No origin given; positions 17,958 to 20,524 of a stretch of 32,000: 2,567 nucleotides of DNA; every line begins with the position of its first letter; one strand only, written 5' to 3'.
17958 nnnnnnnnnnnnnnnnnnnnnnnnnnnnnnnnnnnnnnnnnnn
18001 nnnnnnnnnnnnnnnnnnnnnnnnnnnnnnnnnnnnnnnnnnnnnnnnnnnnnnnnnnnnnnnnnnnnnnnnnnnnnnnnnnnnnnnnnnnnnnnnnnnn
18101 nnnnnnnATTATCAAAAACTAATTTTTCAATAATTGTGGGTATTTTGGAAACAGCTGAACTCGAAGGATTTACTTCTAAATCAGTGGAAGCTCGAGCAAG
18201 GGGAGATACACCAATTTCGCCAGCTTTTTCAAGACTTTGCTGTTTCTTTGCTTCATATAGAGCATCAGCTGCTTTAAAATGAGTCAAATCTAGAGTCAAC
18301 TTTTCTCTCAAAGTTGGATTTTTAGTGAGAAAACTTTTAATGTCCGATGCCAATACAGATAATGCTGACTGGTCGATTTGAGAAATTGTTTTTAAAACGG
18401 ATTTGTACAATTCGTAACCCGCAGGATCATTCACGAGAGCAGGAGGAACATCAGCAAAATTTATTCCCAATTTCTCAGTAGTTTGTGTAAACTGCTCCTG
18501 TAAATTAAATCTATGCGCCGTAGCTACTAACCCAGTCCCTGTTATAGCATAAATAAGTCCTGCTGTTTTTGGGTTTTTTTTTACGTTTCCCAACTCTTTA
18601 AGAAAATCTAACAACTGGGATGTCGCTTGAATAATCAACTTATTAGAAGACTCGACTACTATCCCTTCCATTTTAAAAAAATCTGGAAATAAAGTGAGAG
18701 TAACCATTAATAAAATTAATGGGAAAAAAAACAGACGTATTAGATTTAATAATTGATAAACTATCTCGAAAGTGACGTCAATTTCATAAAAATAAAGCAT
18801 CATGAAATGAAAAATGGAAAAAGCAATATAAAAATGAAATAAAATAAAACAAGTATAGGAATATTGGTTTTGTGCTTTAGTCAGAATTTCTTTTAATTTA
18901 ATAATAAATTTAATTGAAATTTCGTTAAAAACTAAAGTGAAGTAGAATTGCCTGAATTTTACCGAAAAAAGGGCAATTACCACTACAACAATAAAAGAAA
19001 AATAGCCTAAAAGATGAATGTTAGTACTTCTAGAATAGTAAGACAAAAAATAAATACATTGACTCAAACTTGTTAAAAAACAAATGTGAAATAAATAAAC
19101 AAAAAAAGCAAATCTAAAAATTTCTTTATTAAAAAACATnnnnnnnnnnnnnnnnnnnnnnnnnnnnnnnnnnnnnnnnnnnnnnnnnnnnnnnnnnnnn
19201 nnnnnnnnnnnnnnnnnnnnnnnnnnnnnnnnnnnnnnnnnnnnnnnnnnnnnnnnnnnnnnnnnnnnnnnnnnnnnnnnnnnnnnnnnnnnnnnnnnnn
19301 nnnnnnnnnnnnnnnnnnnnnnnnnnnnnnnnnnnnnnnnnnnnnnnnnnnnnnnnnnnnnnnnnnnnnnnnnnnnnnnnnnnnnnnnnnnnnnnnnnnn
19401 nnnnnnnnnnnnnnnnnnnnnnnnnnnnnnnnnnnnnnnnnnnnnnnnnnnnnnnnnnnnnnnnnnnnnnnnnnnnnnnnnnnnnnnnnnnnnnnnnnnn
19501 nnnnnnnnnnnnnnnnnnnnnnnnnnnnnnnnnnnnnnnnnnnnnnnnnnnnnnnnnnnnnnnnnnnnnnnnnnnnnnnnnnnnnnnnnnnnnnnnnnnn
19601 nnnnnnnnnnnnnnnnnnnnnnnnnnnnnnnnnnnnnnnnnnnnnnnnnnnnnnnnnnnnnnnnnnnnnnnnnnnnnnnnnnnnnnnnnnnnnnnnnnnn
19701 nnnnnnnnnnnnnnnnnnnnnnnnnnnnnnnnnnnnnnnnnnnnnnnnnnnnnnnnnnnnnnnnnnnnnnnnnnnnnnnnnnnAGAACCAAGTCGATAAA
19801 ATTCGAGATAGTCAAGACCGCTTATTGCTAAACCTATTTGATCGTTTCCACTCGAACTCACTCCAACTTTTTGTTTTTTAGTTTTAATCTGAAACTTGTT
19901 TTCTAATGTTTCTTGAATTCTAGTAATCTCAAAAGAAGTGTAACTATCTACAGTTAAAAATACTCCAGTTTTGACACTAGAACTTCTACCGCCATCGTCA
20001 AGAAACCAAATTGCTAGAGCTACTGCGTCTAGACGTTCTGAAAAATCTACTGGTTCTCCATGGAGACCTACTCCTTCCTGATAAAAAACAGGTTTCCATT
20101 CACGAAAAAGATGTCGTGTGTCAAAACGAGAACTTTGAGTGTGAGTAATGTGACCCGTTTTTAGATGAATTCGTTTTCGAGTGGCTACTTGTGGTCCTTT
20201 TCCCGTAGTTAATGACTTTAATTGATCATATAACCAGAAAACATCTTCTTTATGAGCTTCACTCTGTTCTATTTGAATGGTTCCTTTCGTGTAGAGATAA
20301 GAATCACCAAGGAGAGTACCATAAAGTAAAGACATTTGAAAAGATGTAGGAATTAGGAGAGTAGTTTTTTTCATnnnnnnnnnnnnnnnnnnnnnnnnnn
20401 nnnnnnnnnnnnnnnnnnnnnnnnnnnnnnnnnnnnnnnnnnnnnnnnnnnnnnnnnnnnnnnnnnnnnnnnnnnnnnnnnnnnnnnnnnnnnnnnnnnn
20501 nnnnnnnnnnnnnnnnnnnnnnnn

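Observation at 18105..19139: Second hypothetical ORF family: intact orf344 next to rnl and a multiply disrupted copy at 65..1140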

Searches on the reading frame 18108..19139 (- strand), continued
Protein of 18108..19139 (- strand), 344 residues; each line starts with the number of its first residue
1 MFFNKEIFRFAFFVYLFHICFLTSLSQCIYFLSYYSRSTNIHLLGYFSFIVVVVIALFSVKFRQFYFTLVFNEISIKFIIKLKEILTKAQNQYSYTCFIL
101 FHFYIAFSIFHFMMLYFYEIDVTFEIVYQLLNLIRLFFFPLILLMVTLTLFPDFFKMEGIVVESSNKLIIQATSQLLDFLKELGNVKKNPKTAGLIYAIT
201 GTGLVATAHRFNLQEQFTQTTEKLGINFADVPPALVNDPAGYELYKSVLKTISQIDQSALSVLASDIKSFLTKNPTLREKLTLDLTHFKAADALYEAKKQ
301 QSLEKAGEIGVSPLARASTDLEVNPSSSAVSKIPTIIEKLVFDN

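Call 54: find_encoding_contigs(protein=P0026, flank=10000, max_places=5)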
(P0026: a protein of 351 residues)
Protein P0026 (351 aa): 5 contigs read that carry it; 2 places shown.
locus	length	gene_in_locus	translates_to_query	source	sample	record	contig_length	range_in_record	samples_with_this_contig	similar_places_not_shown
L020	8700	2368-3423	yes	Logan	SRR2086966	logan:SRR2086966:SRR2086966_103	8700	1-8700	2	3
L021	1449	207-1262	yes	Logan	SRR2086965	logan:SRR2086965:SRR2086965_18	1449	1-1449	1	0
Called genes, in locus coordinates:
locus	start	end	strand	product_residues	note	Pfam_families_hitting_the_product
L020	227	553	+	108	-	PF00338:Ribosomal_S10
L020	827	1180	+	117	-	-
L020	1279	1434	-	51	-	-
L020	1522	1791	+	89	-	-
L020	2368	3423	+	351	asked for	-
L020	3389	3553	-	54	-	-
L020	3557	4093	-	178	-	-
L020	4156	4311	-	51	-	-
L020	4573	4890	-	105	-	-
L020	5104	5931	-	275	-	PF00115:COX1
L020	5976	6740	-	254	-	PF00961:LAGLIDADG_1 (weak), PF14528:LAGLIDADG_3 (faint)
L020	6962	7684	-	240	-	PF00115:COX1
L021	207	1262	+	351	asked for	-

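Call 55: find_encoding_contigs(protein=P0033, flank=7000, max_places=3)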
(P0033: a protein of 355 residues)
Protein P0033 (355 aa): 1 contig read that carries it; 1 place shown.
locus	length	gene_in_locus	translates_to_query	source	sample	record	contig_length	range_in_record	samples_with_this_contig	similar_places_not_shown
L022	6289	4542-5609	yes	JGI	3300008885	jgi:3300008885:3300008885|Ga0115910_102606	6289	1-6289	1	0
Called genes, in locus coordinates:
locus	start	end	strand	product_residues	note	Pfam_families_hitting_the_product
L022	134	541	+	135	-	PF00252:Ribosomal_L16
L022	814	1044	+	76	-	PF00203:Ribosomal_S19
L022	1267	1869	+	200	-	-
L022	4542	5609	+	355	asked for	-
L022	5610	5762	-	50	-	-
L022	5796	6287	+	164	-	?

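Call 61: search_protein_families(library=ncbifam, alignment_id=A2, max_evalue=0.1)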
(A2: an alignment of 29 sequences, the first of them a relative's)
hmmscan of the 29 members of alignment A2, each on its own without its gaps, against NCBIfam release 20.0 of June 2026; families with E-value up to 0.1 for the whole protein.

A. member 1, P0030 (370 aa): 0 families

B. families by the number of members that match (of 29 scanned): 6 families
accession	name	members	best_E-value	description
NF009118.0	PRK12469.1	1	0.057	RNA polymerase factor sigma-54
NF052405.1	NOV5WD8W_fam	1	0.062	NOV5WD8W family nitrogen cycling protein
NF001666.0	PRK00431.2-2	1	0.071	ADP-ribose-binding protein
NF011556.0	PRK14981.2-2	1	0.079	DNA-directed RNA polymerase subunit F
TIGR01606.1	holin_BlyA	1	0.084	BlyA family holin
NF004849.1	PRK06200.1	1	0.089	3-(cis-5,6-dihydroxycyclohexa-1,3-dien-1-yl)propanoate dehydrogenase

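Call 63: find_related_loci(query=A3, collection=metagenome_contigs, flank=10000)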
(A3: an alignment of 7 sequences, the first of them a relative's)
Query A3 (370 aa) in metagenome_contigs; peptide patterns used: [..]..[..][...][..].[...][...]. (x = any residue, [..] = any of these).
600 stretches matched a pattern (row limit reached: there are more); 2 encode a relative of the query (tblastn E <= 1e-3); 2 distinct loci.
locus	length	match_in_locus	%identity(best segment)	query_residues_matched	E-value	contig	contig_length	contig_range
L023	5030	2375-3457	31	9-366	3e-54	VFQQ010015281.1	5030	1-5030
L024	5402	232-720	39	53-218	9e-24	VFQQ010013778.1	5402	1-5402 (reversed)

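Call 65: search_protein_families(library=pfam, alignment_id=A2, max_evalue=1)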
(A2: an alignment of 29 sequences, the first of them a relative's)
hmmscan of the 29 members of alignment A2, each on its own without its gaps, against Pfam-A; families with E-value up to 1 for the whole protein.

A. member 1, P0030 (370 aa): 2 families
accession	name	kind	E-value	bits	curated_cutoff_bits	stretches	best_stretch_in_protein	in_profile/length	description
PF04791.21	LMBR1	-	0.0023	17.3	31.9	1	68-154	94-186/510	LMBR1-like membrane protein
PF25407.1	PH_32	-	0.11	12.7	24.1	1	87-115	77-105/127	Platyhelminthes PH-like domain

B. families by the number of members that match (of 29 scanned): 18 families
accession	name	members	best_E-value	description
PF01292.26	Ni_hydr_CYTB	1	0.00062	Prokaryotic cytochrome b561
PF04791.21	LMBR1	1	0.0023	LMBR1-like membrane protein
PF08228.16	RNase_P_pop3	1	0.006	RNase P subunit Pop3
PF24116.1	DUF7390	1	0.012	Domain of unknown function (DUF7390)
PF02252.23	PA28_C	1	0.029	Proteasome activator PA28, C-terminal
PF07160.18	SKA1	1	0.035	Spindle and kinetochore-associated protein 1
PF08285.16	DPM3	1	0.051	Dolichol-phosphate mannosyltransferase subunit 3 (DPM3)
PF14542.12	Acetyltransf_CG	1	0.077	GCN5-related N-acetyl-transferase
PF25407.1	PH_32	1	0.11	Platyhelminthes PH-like domain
PF12483.13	GIDE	1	0.13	E3 Ubiquitin ligase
PF02123.21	RdRP_4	1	0.15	Viral RNA-directed RNA-polymerase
PF07319.16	DnaI_N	1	0.16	Primosomal protein DnaI N-terminus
PF04963.19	Sigma54_CBD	1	0.21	Sigma-54 factor, core binding domain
PF14357.11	DUF4404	1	0.22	Domain of unknown function (DUF4404)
PF10814.13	CwsA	1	0.23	Cell wall synthesis protein CwsA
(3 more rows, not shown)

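Call 66: search_solved_structures(query=A2, max_evalue=10)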
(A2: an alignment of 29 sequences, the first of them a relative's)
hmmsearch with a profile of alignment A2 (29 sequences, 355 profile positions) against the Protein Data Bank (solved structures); distinct sequences matched with E-value up to 10: 54.
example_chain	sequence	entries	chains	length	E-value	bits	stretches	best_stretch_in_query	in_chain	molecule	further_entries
9v2w_A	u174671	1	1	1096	0.072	15.5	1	240-340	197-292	Transcriptional regulatory protein SIN3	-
6ls8_A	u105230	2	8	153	0.12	14.8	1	251-335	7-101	Myoglobin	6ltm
7v5q_A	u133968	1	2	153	0.15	14.4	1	251-335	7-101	Myoglobin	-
7v5p_A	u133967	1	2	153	0.15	14.4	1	251-335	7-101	Myoglobin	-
7v5r_A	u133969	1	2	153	0.15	14.4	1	251-335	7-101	Myoglobin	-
3rjn_B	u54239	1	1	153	0.17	14.3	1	251-334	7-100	Myoglobin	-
4ns2_A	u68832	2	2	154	0.19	14.1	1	251-334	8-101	Myoglobin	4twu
7dgm_A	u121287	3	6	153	0.26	13.7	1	251-334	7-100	Myoglobin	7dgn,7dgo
6ltl_A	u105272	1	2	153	0.37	13.2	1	251-334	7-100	Myoglobin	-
6f0k_C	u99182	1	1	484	0.42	13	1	18-70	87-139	Polysulphide reductase NrfD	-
7dgj_A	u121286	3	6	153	0.53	12.7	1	251-334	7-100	Myoglobin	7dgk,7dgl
1xch_A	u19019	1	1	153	0.66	12.4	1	251-335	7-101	MYOGLOBIN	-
3rj6_A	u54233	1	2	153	0.66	12.3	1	251-334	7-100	Myoglobin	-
4twv_A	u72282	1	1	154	0.67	12.3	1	251-334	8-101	Myoglobin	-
1nz3_A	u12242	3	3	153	0.69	12.3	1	251-334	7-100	Myoglobin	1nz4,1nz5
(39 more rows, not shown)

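Call 72: find_encoding_contigs(protein=P0044, flank=3000, max_places=4)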
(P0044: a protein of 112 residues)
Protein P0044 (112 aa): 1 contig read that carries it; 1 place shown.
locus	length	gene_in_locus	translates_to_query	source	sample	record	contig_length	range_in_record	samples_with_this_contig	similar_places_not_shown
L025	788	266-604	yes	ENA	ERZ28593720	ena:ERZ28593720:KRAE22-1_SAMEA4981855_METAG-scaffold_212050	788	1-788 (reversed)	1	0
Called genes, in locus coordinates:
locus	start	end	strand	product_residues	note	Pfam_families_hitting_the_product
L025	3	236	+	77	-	?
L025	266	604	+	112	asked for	-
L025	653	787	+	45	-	?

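Call 73: predict_structure(alignment_id=A4)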
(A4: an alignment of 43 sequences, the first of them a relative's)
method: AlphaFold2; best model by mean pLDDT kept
length: 344 residues; sequences in the alignment: 43
mean_pLDDT: 88.9   pTM: 0.76
mean pLDDT of the five models: 88.9, 88.2, 87.8, 87.4, 82.8
residues with pLDDT >= 90: 255; 70-90: 50; 50-70: 29; < 50: 10
segments of 3 or more residues with pLDDT < 50: 323-331
pLDDT, mean of each block of 10 residues (from residue 1): 80 97 98 96 97 96 95 93 94 94 94 90 94 96 94 77 74 88 89 94 94 96 94 91 96 95 97 97 96 93 86 54 47 65 67
secondary structure, 60 per line:
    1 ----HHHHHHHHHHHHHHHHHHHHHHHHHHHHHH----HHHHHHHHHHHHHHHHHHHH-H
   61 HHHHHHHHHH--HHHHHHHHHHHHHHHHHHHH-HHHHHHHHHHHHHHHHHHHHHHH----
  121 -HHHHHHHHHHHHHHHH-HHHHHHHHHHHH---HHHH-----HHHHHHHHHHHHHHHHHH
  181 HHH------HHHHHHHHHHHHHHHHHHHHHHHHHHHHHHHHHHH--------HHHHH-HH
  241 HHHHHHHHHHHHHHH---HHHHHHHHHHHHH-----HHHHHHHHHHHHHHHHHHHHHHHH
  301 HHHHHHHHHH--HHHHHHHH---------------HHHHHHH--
elements in order: H5-34 H39-58 H60-70 H73-92 H94-116 H122-137 H139-150 H154-157 H163-183 H190-224 H233-237 H239-255 H259-271 H277-310 H313-320 H336-342

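Call 76: fold_search(model_id=the predicted structure, library=pdb)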
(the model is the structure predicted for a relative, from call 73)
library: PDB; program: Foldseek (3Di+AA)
matches with E <= 10: 34; with E <= 0.001: 0
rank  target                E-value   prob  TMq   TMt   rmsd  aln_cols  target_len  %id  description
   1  8zal_J                6.7e-01  0.16  0.17  0.14  15.3       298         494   14  EmrAB-TolC MFS-type tripartite multidrug efflux pump EA (released 2025-04-30)
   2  5xjj                  1.5e+00  0.06  0.13  0.11  25.2       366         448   13  Crystal structure of a MATE family protein (released 2017-09-20)
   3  4uvm                  1.7e+00  0.08  0.14  0.11  24.5       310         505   10  In meso crystal structure of the POT family transporter PepTSo (released 2015-02-04)
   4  6r39                  3.4e+00  0.03  0.11  0.11  30.7       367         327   11  T. brucei FPPS in complex with 1-(carboxymethyl)-1H-benzo[g]indole-2-carboxylic acid (released 2020-04-08)
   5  8wjq                  3.8e+00  0.04  0.11  0.08  27.2       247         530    9  Cryo-EM structure of URAT1(R477S)-Urate complex (released 2024-08-28)
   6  9og0_A                4.2e+00  0.06  0.15  0.18  24.8       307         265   12  Cryo-EM structure of OS9-SEL1L-HRD1 dimer (released 2025-07-30)
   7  8y6h_A                4.2e+00  0.05  0.15  0.10  29.3       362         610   14  P-glycoprotein in complex with UIC2 Fab and triple elacridar molecules in LMNG detergent (released 2024-04-17)
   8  9jbt                  5.2e+00  0.05  0.17  0.15  26.6       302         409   13  Structure of LAT4 in complex with Phe (released 2026-03-11)
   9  4ja3_A                5.2e+00  0.04  0.16  0.14  26.0       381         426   11  Partially occluded inward open conformation of the xylose transporter XylE from E. coli (released 2013-05-01)
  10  6uz8_A                5.4e+00  0.02  0.10  0.06  34.6       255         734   12  Cryo-EM structure of human TRPC6 in complex with agonist AM-0883 (released 2020-03-18)
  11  4ja3_B                5.6e+00  0.04  0.16  0.14  25.8       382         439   11  Partially occluded inward open conformation of the xylose transporter XylE from E. coli (released 2013-05-01)
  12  5v6p_A                6.2e+00  0.02  0.12  0.14  26.1       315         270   15  CryoEM structure of the ERAD-associated E3 ubiquitin-protein ligase HRD1 (released 2017-08-16)
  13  6ei3                  6.4e+00  0.04  0.15  0.12  24.2       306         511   11  Crystal structure of auto inhibited POT family peptide transporter (released 2017-11-22)
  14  7eeb_B                6.4e+00  0.03  0.12  0.14  30.3       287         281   10  Structure of the CatSpermasome (released 2021-07-28)
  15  7vwz_F                6.7e+00  0.05  0.13  0.10  16.2       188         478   12  Cryo-EM structure of Rob-dependent transcription activation complex in a unique conformation (released 2022-06-08)
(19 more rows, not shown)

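Call 86: fold_search(model_id=the predicted structure, library=viral)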
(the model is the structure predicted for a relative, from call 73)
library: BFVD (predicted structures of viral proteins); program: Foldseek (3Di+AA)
matches with E <= 10: 55; with E <= 0.001: 0
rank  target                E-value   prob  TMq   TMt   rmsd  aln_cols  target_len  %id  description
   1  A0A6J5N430            6.7e-01  0.08  0.11  0.06  40.1       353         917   13  Bacteriophage lambda, GpH, tail tape measure, N-terminal [uncultured Caudovirales phage]
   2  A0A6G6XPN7            1.4e+00  0.12  0.14  0.18  21.9       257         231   12  (no name in the UniProt tables at hand)
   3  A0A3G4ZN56            2.4e+00  0.08  0.14  0.21  21.9       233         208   13  Uncharacterized protein [Terrestrivirus sp.]
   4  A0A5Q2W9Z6            2.6e+00  0.06  0.15  0.11  24.6       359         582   14  (no name in the UniProt tables at hand)
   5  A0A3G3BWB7            3.2e+00  0.03  0.13  0.06  28.7       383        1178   14  Tail tape measure protein [Bacillus phage vB_BboS-125]
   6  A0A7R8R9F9            3.2e+00  0.03  0.09  0.07  28.9       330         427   12  Uncharacterized protein [Klebsiella phage vB_KvM-Eowyn]
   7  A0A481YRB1            3.4e+00  0.08  0.13  0.19  20.8       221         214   12  PQ loop repeat protein [Iridovirus LCIVAC01]
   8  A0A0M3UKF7            3.5e+00  0.07  0.17  0.20  30.8       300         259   11  Uncharacterized protein [Mycobacterium phage Archie]
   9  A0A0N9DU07            3.5e+00  0.07  0.20  0.19  26.6       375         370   11  G protein-coupled receptor [Swinepox virus]
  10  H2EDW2                3.7e+00  0.05  0.13  0.14  32.4       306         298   14  Uncharacterized protein [Moumouvirus sp. 'Monve']
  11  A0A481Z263            3.7e+00  0.03  0.09  0.07  30.0       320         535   12  Uncharacterized protein [Pithovirus LCPAC101]
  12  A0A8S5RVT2            3.8e+00  0.04  0.15  0.05  31.1       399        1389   14  Uncharacterized protein [Siphoviridae sp. ctHip2]
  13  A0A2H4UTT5            3.8e+00  0.03  0.12  0.10  21.8       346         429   14  Uncharacterized protein [Bodo saltans virus]
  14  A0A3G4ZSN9            4.0e+00  0.04  0.15  0.14  29.3       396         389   11  G-protein coupled receptors family 1 profile domain-containing protein [Edafosvirus sp.]
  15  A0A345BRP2            4.2e+00  0.08  0.19  0.08  26.7       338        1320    9  (no name in the UniProt tables at hand)
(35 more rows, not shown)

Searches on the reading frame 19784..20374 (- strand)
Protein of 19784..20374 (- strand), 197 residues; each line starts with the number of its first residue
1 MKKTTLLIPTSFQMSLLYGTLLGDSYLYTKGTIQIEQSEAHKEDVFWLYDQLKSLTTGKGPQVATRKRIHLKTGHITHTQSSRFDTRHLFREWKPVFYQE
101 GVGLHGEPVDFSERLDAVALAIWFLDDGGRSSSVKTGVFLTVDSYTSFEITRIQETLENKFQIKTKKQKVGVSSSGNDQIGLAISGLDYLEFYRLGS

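Call 13: search_protein_families(library=pfam, proteins=[window:19784-20374:-], max_evalue=1)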
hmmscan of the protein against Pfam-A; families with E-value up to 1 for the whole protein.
window:19784-20374:- (197 aa): 3 families
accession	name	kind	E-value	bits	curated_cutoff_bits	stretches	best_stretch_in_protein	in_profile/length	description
PF03161.18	LAGLIDADG_2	-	6.5e-20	72.2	25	1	15-171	2-153/168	LAGLIDADG DNA endonuclease family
PF21076.3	GDH_ACT2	-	0.15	13.1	22.8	1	136-178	15-57/90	Glutamate dehydrogenase, ACT2 domain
PF09514.15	SSXRD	-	0.28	11.3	23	1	88-100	11-23/31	SSXRD motif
